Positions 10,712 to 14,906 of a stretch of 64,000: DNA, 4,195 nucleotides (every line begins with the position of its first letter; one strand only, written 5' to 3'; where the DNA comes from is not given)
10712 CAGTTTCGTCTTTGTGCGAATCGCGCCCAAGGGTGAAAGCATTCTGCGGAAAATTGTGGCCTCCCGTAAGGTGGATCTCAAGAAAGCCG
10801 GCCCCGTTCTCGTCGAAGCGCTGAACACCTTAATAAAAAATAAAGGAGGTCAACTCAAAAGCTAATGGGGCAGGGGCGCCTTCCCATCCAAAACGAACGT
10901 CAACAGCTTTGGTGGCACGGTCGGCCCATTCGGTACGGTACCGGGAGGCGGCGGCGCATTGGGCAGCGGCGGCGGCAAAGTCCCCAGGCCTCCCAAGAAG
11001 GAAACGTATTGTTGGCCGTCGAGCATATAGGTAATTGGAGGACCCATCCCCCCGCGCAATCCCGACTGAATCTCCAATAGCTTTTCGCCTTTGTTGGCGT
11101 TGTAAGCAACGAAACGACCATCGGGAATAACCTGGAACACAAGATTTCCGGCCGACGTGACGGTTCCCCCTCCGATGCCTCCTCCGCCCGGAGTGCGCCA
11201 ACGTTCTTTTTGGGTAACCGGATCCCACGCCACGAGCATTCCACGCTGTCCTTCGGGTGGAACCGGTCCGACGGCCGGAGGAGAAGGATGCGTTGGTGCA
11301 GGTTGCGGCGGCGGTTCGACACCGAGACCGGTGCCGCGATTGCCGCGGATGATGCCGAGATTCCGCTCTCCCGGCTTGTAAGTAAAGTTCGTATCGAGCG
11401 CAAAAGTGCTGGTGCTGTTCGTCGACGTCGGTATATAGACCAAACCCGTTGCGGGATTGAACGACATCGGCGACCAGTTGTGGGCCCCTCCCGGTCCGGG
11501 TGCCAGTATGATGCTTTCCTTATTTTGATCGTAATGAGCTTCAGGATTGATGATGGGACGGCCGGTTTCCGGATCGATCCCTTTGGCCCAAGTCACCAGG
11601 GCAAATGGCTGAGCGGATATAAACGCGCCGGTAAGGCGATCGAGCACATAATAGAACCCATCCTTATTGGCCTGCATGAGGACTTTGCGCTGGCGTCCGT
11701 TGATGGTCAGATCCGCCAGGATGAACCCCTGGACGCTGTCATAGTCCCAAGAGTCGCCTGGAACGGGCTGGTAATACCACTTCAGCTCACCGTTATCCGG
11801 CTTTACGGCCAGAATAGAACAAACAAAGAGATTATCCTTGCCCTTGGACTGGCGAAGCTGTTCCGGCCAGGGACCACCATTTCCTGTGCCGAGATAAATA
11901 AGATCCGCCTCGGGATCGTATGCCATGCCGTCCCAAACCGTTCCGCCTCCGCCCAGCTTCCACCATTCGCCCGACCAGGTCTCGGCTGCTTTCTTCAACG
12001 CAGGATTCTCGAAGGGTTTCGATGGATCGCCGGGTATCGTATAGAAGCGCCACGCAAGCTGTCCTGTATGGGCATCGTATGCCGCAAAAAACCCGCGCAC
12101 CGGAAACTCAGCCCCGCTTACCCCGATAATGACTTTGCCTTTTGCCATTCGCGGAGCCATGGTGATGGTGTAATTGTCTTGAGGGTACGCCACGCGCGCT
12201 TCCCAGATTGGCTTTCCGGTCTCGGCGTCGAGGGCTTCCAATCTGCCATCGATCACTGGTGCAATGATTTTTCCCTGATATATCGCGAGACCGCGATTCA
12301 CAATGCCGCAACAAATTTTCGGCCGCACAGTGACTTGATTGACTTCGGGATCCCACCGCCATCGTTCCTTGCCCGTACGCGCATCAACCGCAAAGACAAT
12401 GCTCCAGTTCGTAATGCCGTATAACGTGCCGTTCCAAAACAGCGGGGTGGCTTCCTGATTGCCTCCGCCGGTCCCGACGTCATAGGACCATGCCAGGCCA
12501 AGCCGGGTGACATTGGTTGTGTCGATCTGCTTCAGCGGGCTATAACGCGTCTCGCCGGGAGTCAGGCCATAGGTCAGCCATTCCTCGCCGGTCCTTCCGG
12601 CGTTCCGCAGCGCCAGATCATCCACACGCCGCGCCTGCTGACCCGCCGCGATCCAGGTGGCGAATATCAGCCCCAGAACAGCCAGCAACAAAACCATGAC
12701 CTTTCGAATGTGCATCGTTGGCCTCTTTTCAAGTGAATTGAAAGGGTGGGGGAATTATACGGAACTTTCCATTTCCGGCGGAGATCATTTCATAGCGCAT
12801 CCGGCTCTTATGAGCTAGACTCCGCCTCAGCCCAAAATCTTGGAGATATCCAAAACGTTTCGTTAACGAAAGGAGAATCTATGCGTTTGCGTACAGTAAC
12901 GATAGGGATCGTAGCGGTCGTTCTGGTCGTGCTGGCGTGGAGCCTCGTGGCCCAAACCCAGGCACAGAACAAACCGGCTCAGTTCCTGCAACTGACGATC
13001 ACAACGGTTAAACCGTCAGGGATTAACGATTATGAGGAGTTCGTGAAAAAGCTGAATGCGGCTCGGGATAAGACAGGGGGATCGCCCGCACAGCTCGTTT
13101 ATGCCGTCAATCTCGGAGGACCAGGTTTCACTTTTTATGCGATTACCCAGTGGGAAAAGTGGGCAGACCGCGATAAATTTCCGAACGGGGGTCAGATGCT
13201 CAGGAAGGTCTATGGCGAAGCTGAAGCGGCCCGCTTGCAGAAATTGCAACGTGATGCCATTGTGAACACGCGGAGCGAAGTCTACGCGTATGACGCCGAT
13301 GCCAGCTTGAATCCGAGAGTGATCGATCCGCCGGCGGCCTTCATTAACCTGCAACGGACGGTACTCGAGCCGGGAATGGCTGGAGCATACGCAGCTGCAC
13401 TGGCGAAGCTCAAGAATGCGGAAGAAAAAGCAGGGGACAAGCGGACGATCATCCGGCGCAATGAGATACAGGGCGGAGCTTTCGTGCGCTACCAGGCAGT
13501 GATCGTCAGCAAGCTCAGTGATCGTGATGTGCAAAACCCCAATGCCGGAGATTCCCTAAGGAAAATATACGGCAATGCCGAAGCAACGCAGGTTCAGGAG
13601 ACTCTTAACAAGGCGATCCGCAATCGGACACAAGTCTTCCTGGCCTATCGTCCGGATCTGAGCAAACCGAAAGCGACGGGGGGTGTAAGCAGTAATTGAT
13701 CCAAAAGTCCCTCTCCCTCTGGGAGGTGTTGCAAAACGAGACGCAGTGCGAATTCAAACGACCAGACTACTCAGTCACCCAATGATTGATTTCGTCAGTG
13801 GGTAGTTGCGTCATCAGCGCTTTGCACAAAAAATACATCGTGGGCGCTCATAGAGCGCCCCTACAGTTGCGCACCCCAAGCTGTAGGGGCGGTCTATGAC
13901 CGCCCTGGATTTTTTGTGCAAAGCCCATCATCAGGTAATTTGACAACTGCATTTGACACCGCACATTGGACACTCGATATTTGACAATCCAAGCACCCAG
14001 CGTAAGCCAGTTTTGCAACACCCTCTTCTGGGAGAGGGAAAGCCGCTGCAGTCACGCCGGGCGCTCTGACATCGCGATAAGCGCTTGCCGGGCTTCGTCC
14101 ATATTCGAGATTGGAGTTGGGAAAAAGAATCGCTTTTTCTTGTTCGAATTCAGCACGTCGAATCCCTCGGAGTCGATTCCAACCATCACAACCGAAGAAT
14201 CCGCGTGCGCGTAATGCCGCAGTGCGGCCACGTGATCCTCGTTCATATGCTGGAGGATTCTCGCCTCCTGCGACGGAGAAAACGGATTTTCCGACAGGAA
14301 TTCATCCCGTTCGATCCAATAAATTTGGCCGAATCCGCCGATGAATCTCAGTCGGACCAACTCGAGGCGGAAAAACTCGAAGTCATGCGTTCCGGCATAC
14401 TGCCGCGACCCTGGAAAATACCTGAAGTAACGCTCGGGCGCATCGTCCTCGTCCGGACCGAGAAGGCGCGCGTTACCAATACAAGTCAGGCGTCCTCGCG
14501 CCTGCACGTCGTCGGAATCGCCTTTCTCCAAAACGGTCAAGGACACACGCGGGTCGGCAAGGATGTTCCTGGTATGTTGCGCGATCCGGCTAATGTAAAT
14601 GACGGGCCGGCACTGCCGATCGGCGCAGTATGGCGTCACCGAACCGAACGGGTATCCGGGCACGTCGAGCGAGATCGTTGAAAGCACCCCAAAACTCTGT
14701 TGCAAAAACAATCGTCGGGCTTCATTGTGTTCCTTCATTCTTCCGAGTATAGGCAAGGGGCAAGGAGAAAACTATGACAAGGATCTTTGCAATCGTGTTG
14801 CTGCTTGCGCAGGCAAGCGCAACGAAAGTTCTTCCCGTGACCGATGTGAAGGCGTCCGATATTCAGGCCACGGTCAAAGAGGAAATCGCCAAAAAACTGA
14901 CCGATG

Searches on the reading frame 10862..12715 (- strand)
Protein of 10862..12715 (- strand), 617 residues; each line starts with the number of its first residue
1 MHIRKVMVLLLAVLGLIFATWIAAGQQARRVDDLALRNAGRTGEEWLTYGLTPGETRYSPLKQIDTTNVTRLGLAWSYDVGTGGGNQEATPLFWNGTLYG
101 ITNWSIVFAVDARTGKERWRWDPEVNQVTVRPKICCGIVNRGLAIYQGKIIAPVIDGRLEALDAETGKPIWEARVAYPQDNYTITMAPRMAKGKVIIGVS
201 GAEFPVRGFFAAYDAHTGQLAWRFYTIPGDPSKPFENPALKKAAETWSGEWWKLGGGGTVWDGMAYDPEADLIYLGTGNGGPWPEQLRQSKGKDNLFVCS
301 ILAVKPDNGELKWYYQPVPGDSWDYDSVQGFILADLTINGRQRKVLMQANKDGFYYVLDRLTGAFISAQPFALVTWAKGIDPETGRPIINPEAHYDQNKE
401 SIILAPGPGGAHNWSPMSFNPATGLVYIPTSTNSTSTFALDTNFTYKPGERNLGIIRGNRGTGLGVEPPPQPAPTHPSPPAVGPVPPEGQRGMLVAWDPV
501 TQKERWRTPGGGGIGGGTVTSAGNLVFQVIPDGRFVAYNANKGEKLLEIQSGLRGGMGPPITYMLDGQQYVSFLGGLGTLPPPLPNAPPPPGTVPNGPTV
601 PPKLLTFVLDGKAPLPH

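Call 76: search_protein_families(library=pfam, proteins=[window:10862-12715:-], max_evalue=0.00001)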
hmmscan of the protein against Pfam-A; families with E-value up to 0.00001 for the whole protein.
window:10862-12715:- (617 aa): 2 families
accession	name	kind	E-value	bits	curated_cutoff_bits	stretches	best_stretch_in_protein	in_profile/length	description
PF01011.28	PQQ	-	3.4e-79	267.6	26.7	2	46-364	1-333/595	Glucose/ethanol/alcohol dehydrogenase, beta-propeller domain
PF13360.13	PQQ_2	-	2e-18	67.3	27.6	1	106-229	4-103/233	Outer membrane protein assembly factor BamB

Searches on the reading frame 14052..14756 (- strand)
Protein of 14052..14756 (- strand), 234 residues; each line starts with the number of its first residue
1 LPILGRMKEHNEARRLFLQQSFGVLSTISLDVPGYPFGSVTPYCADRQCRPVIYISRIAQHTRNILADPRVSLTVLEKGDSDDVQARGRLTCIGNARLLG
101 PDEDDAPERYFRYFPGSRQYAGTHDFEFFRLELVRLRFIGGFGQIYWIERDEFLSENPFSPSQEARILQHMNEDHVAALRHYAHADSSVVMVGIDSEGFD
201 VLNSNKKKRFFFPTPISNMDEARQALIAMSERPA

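Call 76: search_protein_families(library=pfam, proteins=[window:14052-14756:-], max_evalue=0.00001)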
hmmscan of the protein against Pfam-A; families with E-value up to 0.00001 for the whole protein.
window:14052-14756:- (234 aa): 3 families
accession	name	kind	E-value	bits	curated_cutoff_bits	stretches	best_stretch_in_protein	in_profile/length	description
PF13883.13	CREG_beta-barrel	-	2.8e-18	66.9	27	1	11-154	8-166/167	CREG, beta-barrel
PF10615.14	DUF2470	-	7.1e-15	55.8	22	1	164-229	1-77/77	Domain of unknown function (DUF2470)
PF01243.27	PNPOx_N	-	5.5e-13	49.8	28.1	1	12-138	4-118/120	Pyridoxamine 5'-phosphate oxidase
